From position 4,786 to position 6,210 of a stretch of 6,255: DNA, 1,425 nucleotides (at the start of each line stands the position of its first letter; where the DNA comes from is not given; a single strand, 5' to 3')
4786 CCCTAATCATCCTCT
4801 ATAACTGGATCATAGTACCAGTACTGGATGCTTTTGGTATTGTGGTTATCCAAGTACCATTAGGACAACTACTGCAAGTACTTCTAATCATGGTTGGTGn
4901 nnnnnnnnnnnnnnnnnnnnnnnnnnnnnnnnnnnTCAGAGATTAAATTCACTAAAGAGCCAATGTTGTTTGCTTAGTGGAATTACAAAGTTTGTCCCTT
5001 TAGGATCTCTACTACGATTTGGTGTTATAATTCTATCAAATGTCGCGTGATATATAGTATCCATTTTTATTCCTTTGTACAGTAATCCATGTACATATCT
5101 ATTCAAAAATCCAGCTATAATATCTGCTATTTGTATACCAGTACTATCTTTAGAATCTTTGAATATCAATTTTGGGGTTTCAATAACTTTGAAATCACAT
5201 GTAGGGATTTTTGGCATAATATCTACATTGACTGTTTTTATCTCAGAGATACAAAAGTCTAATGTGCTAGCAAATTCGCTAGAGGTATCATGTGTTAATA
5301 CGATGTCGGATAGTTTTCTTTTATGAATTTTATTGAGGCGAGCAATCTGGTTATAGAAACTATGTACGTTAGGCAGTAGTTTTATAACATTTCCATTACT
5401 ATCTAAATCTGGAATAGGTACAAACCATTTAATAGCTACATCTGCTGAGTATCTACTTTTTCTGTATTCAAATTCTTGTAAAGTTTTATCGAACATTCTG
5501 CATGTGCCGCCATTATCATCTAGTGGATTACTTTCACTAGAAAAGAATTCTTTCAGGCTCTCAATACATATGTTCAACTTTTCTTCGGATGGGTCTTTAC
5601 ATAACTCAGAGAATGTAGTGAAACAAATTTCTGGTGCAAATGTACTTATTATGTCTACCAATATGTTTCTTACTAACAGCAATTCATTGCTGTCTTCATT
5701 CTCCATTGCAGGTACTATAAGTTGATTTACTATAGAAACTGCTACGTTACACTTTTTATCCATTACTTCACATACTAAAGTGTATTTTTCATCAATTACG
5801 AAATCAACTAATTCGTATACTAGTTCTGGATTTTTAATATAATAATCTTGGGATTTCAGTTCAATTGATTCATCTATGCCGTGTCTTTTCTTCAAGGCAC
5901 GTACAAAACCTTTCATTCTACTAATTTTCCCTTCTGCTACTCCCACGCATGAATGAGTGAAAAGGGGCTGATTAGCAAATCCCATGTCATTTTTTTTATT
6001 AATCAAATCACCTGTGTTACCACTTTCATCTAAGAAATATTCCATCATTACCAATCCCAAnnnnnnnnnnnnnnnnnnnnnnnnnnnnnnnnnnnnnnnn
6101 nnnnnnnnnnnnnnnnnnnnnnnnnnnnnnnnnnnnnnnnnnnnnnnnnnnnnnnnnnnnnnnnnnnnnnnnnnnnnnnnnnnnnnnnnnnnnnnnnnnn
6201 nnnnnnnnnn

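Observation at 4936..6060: Stand-alone DUF3800-like gene on the opposite strand: candidate accessory nuclease or defence/anti-defence gene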

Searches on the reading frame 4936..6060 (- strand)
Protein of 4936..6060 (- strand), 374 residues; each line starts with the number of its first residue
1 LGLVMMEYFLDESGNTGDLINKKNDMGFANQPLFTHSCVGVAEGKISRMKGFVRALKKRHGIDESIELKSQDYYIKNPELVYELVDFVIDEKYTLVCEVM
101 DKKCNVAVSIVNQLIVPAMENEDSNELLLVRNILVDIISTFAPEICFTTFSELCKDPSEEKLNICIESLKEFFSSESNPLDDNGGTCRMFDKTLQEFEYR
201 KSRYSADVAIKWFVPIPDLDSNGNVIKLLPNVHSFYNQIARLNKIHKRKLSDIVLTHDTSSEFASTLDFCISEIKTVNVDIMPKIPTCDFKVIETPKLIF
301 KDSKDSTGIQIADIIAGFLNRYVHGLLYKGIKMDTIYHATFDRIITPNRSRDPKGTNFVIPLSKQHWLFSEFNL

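Call 3: search_protein_families(library=pfam, proteins=[window:4936-6060:-], max_evalue=0.1)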
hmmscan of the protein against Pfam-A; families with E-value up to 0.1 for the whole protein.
window:4936-6060:- (374 aa): 2 families
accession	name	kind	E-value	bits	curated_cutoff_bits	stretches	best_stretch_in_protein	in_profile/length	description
PF12686.12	DUF3800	-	4.2e-13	50.7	21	1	8-322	2-149/149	Protein of unknown function (DUF3800)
PF23369.1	Vp25_capsid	-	0.044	13.7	27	1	229-280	163-214/217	Capsid protein Vp25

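Call 4: search_protein_families(library=phrogs, proteins=[window:4936-6060:-], max_evalue=0.01)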
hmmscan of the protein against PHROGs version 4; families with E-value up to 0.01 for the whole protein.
window:4936-6060:- (374 aa): 3 families
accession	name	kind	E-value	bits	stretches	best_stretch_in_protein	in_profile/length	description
phrog_9243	-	unknown function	1.7e-07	32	1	6-96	3-92/234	-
phrog_12991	-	unknown function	4.5e-07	30.4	1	5-326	2-303/360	-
phrog_3732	-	unknown function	7e-05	23.5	0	15-103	17-92/263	-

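Call 5: search_protein_families(library=padloc, proteins=[window:4936-6060:-], max_evalue=1)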
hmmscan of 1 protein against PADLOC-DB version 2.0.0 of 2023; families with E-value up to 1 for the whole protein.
window:4936-6060:- (374 aa): 2 families
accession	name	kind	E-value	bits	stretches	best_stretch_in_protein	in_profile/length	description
PDLC04353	PDC-M04A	-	8.1e-05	20.1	1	6-100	5-88/232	-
PDLC05033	PDC-S51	-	0.00026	17.9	1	297-324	283-310/376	-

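Call 6: search_protein_families(library=ncbifam, proteins=[window:4936-6060:-], max_evalue=1)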
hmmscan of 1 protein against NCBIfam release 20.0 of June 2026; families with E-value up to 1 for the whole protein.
window:4936-6060:- (374 aa): 0 families

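Call 9: search_solved_structures(query=window:4936-6060:-, max_evalue=1, show_alignments=2)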
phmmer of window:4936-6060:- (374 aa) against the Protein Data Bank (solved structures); distinct sequences matched with E-value up to 1: 1.
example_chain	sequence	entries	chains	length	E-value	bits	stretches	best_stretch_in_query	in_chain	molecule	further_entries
6yip_A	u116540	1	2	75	0.99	11.4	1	149-183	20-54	Kinesin-like protein KIF20A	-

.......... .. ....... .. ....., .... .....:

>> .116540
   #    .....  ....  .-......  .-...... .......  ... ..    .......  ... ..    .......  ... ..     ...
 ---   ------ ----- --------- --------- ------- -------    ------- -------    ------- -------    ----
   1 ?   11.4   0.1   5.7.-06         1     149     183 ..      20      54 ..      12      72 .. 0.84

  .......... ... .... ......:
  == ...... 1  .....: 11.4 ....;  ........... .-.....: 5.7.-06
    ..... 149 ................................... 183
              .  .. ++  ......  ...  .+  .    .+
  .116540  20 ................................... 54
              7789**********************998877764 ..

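Call 17: find_homologous_proteins(query=window:4939-6048:-, max_evalue=0.001)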
Query window:4939-6048:- (370 aa): 66 proteins with E <= 0.001 among 2318 candidates.
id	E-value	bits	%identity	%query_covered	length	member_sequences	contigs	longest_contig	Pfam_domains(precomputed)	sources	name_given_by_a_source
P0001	8.6e-248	839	100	100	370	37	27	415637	PF12686.13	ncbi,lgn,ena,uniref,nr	ncbi:DUF3800 domain-containing protein [Escherichia coli]|uniref:DUF3800 domain-containing protein n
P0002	1.4e-218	743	87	100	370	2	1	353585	PF12686.13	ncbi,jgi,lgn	-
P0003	6.4e-216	734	87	100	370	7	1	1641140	PF12686.13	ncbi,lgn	ncbi:DUF3800 domain-containing protein [Enterobacter sp. UPMP2076]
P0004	1.8e-213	726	86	100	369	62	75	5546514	PF12686.13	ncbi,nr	ncbi:putative prophage protein [Klebsiella pneumoniae]|nr:hypothetical protein BB745_03664 [Klebsiel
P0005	2.5e-169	581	69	100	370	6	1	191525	PF12686.13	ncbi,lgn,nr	ncbi:TPA: DUF3800 domain-containing protein [Klebsiella pneumoniae]|nr:DUF3800 domain-containing pro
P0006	1.7e-163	562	64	100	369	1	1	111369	PF12686.13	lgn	-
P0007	1.4e-160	552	88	74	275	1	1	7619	PF12686.13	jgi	-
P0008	2.7e-157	541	63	100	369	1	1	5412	PF12686.13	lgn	-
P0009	3.0e-155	535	63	100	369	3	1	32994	PF12686.13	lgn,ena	-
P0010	1.6e-152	526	63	99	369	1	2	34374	PF12686.13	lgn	-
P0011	1.4e-147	509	62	100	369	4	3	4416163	PF12686.13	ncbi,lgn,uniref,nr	ncbi:DUF3800 domain-containing protein [Klebsiella aerogenes]|uniref:DUF3800 domain-containing prote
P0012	3.0e-136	472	59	100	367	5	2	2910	PF12686.13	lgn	-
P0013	2.1e-134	466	57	100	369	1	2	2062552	PF12686.13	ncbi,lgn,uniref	ncbi:DUF3800 domain-containing protein [Rahnella sp. EDr1-12]|uniref:DUF3800 domain-containing prote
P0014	4.2e-133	462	57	100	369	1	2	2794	PF12686.13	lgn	-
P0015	2.8e-130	452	54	100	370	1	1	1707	PF12686.13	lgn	-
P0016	1.1e-124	434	52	100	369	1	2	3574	PF12686.13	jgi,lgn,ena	-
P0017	3.6e-105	370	49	100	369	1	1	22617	PF12686.13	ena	-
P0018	1.4e-102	361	47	99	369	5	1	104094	PF12686.13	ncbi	ncbi:DUF3800 domain-containing protein [Enterobacter roggenkampii]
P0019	1.8e-102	361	47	99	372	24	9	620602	PF12686.13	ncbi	ncbi:DUF3800 domain-containing protein [Citrobacter freundii]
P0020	6.6e-100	353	47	100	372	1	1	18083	PF12686.13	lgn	-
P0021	1.5e-97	345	46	100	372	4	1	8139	PF12686.13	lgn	-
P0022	3.8e-83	297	42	100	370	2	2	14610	PF12686.13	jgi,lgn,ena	-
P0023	2.1e-81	292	42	99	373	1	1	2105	PF12686.13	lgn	-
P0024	3.7e-80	288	40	99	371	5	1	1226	PF12686.13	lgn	-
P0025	1.1e-79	286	42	100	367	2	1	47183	PF12686.13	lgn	-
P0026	1.8e-79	285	40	99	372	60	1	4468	PF12686.13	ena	-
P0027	3.4e-79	284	40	100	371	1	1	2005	PF12686.13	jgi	-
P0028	4.8e-78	281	39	99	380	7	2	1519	PF12686.13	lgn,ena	-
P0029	5.0e-78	281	39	99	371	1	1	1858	PF12686.13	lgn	-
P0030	6.2e-78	280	40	98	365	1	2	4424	PF12686.13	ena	-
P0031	3.2e-77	278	40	99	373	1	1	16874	PF12686.13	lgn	-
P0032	6.1e-77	277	39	100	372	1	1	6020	PF12686.13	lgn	-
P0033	6.3e-77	277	39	100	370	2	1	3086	PF12686.13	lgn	-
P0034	7.4e-77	277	40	99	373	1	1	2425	PF12686.13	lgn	-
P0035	1.1e-75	273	40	99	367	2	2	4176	PF12686.13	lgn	-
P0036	1.3e-75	273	40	100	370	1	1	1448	PF12686.13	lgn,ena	-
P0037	1.1e-74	270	39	99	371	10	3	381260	PF12686.13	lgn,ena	-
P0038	8.5e-74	267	39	98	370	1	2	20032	PF12686.13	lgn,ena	-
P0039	1.1e-73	266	38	100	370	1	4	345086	PF12686.13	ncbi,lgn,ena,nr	ncbi:MAG: DUF3800 domain-containing protein [Enterobacteriaceae bacterium]|nr:DUF3800 domain-contain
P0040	1.5e-73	266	38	100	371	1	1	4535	PF12686.13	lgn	-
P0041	4.5e-73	264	37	99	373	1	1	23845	PF12686.13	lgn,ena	-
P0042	1.9e-71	259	36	99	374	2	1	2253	PF12686.13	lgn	-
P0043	1.1e-68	250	39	99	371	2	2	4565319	PF12686.13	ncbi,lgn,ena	-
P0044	2.4e-61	226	37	100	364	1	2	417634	PF12686.13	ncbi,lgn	ncbi:TPA: DUF3800 domain-containing protein [Proteus mirabilis]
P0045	2.6e-58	216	36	96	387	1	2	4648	PF12686.13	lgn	-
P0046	3.5e-57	212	34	99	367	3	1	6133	PF12686.13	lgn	-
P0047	1.0e-56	210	36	97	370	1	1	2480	PF12686.13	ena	-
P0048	3.4e-56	209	37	97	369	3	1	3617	PF12686.13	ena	-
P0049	2.5e-53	199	35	96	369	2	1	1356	PF12686.13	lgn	-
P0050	4.0e-53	199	32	99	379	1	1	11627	PF12686.13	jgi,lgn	jgi:hypothetical protein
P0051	1.5e-51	194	33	100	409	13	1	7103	PF12686.13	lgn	-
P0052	7.4e-43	165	32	96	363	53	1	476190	PF12686.13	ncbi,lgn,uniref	ncbi:DUF3800 domain-containing protein [Acinetobacter pittii]|uniref:DUF3800 domain-containing prote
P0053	8.9e-42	161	32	96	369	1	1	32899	PF12686.13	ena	-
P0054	2.6e-41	160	30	99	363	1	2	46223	PF12686.13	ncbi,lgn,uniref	ncbi:DUF3800 domain-containing protein [Acinetobacter baumannii]|uniref:DUF3800 domain-containing pr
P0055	3.5e-41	159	34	97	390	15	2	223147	PF12686.13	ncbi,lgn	ncbi:TPA: DUF3800 domain-containing protein [Pasteurella multocida]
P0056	3.7e-37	146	29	99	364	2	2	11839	PF12686.13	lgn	-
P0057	1.0e-34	138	29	96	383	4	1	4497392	PF12686.13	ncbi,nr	ncbi:DUF3800 domain-containing protein [Sphingopyxis sp. PAMC25046]|nr:DUF3800 domain-containing pro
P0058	2.1e-34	137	29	99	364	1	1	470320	PF12686.13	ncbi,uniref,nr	ncbi:DUF3800 domain-containing protein [Rhodanobacter sp. C05]|uniref:DUF3800 domain-containing prot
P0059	3.4e-34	136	29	96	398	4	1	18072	PF12686.13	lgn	-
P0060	5.5e-34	136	30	98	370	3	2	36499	PF12686.13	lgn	-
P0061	6.2e-34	136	32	97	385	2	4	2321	PF12686.13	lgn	-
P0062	7.3e-29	119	30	97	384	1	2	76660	PF12686.13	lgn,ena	-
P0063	6.5e-28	116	28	96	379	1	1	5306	PF12686.13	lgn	-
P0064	1.8e-17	81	27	95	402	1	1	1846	PF12686.13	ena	-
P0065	3.0e-16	77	26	95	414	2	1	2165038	PF12686.13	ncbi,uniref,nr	ncbi:DUF3800 domain-containing protein [Thermococcus aciditolerans]|uniref:DUF3800 domain-containing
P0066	4.1e-16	77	27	95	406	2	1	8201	PF12686.13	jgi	-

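Call 18: find_encoding_contigs(protein=P0001, flank=10000, max_places=6)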
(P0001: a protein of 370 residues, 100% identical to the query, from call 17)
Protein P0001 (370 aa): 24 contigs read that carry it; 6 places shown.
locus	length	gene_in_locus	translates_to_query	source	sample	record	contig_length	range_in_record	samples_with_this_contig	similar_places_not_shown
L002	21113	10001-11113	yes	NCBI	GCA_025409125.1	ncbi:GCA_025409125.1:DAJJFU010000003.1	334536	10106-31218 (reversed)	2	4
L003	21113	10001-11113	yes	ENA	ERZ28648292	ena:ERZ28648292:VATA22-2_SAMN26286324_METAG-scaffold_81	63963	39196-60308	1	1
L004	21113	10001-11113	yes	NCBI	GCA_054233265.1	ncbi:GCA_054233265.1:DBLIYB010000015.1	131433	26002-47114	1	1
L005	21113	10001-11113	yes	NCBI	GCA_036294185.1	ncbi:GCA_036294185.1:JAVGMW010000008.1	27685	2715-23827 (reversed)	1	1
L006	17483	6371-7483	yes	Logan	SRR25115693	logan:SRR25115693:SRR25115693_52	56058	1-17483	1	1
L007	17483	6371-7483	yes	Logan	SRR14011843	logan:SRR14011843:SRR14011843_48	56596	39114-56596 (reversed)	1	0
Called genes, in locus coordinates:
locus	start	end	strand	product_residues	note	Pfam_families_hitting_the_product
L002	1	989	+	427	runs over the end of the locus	PF01095:Pectinesterase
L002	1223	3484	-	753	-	PF00330:Aconitase, PF00694:Aconitase_C (weak)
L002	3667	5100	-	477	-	PF00939:Na_sulph_symp, PF03600:CitMHS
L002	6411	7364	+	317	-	PF00126:HTH_1, PF03466:LysR_substrate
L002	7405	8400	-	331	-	PF01731:Arylesterase (faint), PF08450:SGL (faint), PF10282:Lactonase, PF25173:Beta-prop_WDR3_1st (faint)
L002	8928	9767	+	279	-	PF00702:Hydrolase, PF08282:Hydrolase_3, PF12710:HAD (faint), PF05116:S6PP (weak)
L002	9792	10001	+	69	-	-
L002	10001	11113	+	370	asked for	PF12686:DUF3800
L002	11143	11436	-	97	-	-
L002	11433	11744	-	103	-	-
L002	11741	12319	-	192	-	-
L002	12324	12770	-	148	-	PF19835:SegE_GIY-YIG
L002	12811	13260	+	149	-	PF00959:Phage_lysozyme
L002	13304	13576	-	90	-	PF10805:DUF2730 (weak)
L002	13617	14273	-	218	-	PF28254:DUF8377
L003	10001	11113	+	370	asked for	PF12686:DUF3800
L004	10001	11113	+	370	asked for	PF12686:DUF3800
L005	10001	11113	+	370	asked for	PF12686:DUF3800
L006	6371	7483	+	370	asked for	PF12686:DUF3800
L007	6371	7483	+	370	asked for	PF12686:DUF3800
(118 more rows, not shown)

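Call 19: find_encoding_contigs(protein=P0004, flank=10000, max_places=4)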
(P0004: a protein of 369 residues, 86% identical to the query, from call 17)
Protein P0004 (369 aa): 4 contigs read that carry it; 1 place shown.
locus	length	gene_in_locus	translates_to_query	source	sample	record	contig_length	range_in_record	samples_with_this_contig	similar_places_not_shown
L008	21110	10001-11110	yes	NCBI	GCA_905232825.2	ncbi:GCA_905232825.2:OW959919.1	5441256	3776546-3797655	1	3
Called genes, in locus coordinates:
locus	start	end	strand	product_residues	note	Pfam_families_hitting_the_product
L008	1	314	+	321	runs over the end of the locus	PF01757:Acyl_transf_3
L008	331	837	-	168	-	-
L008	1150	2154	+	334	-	PF01548:DEDD_Tnp_IS110, PF02371:Transposase_20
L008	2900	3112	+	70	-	PF10684:BDM (weak), PF10798:YmgB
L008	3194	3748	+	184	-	PF00196:GerE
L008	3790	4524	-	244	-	PF00376:MerR, PF12728:HTH_17 (faint), PF13411:MerR_1, PF22270:MlrA_helical, PF22267:MlrA_C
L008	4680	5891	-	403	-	PF04940:BLUF, PF00563:EAL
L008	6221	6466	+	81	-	PF10798:YmgB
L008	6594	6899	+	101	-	-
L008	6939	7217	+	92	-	PF10798:YmgB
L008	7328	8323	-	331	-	PF08450:SGL (faint), PF10282:Lactonase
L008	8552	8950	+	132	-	PF08282:Hydrolase_3, PF12710:HAD (faint)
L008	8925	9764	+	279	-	PF00702:Hydrolase, PF05116:S6PP (weak), PF08282:Hydrolase_3, PF12710:HAD (faint), PF05116:S6PP (weak)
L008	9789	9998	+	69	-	-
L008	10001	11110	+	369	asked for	PF12686:DUF3800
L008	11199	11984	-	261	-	-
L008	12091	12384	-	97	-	PF11351:GTA_holin_3TM (weak)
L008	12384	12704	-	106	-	-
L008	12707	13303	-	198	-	-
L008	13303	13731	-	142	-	PF19835:SegE_GIY-YIG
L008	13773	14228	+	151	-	PF00959:Phage_lysozyme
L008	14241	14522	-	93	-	-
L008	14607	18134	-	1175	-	PF00041:fn3 (weak), PF09327:Phage_Tail_Tip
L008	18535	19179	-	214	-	-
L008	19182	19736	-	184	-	-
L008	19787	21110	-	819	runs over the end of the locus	-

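Call 24: find_encoding_contigs(protein=P0011, flank=8000, max_places=2)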
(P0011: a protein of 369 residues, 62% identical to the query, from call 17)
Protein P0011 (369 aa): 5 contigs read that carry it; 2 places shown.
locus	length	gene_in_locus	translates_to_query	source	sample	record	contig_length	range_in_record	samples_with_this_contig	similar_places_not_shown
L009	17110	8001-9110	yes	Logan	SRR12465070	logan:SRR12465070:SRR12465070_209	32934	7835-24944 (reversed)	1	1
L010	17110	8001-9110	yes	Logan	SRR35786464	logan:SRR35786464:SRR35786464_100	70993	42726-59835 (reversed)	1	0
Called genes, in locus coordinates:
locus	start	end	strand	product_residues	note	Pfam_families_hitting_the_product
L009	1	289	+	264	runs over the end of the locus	-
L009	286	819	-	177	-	PF08212:Lipocalin_2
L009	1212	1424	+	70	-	PF10798:YmgB (weak)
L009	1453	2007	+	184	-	PF00196:GerE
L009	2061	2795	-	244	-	PF00376:MerR, PF12728:HTH_17 (faint), PF13411:MerR_1, PF22270:MlrA_helical, PF22267:MlrA_C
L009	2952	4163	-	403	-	PF04940:BLUF, PF00563:EAL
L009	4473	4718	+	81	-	PF10798:YmgB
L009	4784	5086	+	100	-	PF27475:YnaE (weak)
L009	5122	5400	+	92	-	PF10798:YmgB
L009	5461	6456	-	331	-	PF08450:SGL (faint), PF10282:Lactonase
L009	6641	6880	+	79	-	PF05116:S6PP (weak), PF08282:Hydrolase_3, PF12710:HAD (faint)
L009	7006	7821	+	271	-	PF08282:Hydrolase_3, PF12710:HAD (faint), PF05116:S6PP (weak), PF00702:Hydrolase (weak)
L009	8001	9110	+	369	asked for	PF12686:DUF3800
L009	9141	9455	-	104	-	-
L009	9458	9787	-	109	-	-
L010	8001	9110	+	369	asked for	PF12686:DUF3800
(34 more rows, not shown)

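Call 25: find_encoding_contigs(protein=P0019, flank=8000, max_places=3)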
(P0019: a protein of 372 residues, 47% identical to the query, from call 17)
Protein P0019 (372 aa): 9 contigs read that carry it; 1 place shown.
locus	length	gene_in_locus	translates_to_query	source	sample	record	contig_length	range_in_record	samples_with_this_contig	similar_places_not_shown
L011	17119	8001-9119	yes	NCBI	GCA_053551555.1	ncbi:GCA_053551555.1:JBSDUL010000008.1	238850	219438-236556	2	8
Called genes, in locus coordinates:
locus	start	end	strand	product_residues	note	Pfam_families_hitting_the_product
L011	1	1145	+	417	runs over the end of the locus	PF00704:Glyco_hydro_18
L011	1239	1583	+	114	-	PF01844:HNH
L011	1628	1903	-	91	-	PF07023:DUF1315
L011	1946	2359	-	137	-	PF01641:SelR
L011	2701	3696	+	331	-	PF00044:Gp_dh_N, PF02800:Gp_dh_C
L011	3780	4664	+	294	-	PF01263:Aldose_epim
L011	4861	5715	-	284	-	PF00248:Aldo_ket_red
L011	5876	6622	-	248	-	PF06629:MipA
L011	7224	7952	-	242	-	-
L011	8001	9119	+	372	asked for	PF12686:DUF3800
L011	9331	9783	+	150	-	-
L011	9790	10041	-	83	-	-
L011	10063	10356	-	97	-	-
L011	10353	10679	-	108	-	-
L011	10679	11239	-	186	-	-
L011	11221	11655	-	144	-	PF19835:SegE_GIY-YIG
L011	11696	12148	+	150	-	PF00959:Phage_lysozyme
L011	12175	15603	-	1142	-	PF00041:fn3 (weak), PF25059:FN3_DSCAM-DSCAML_C (weak), PF09327:Phage_Tail_Tip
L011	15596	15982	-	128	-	PF22262:DUF6950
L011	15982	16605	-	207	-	-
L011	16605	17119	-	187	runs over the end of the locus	-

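Call 26: find_encoding_contigs(protein=P0043, flank=8000, max_places=2)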
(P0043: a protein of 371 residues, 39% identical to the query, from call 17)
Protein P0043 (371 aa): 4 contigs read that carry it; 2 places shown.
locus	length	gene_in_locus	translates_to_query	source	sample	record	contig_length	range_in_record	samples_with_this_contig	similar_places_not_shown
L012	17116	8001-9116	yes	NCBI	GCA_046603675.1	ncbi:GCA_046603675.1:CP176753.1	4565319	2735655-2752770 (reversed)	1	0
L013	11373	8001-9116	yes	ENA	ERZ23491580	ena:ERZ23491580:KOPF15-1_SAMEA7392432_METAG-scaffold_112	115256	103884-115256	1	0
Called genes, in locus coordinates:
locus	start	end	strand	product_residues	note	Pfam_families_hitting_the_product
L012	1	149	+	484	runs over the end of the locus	PF03553:Na_H_antiporter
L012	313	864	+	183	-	PF12844:HTH_19, PF13560:HTH_31, PF01381:HTH_3, PF13443:HTH_26, PF07883:Cupin_2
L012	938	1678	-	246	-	PF01925:TauE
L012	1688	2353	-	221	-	PF19489:SLT_4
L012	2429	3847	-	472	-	PF00392:GntR, PF00155:Aminotran_1_2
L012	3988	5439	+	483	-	PF00171:Aldedh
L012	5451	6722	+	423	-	PF00202:Aminotran_3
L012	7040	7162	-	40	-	-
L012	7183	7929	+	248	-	-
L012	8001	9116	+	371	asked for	PF12686:DUF3800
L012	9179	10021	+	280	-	PF18165:pP_pnuc_1, PF18166:pP_pnuc_2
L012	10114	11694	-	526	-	PF00875:DNA_photolyase, PF03441:FAD_binding_7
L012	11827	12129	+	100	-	PF03992:ABM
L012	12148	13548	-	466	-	PF01425:Amidase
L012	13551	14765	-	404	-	PF04389:Peptidase_M28, PF01546:Peptidase_M20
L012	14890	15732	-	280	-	PF00392:GntR, PF07729:FCD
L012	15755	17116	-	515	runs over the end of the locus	PF00474:SSF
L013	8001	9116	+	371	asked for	PF12686:DUF3800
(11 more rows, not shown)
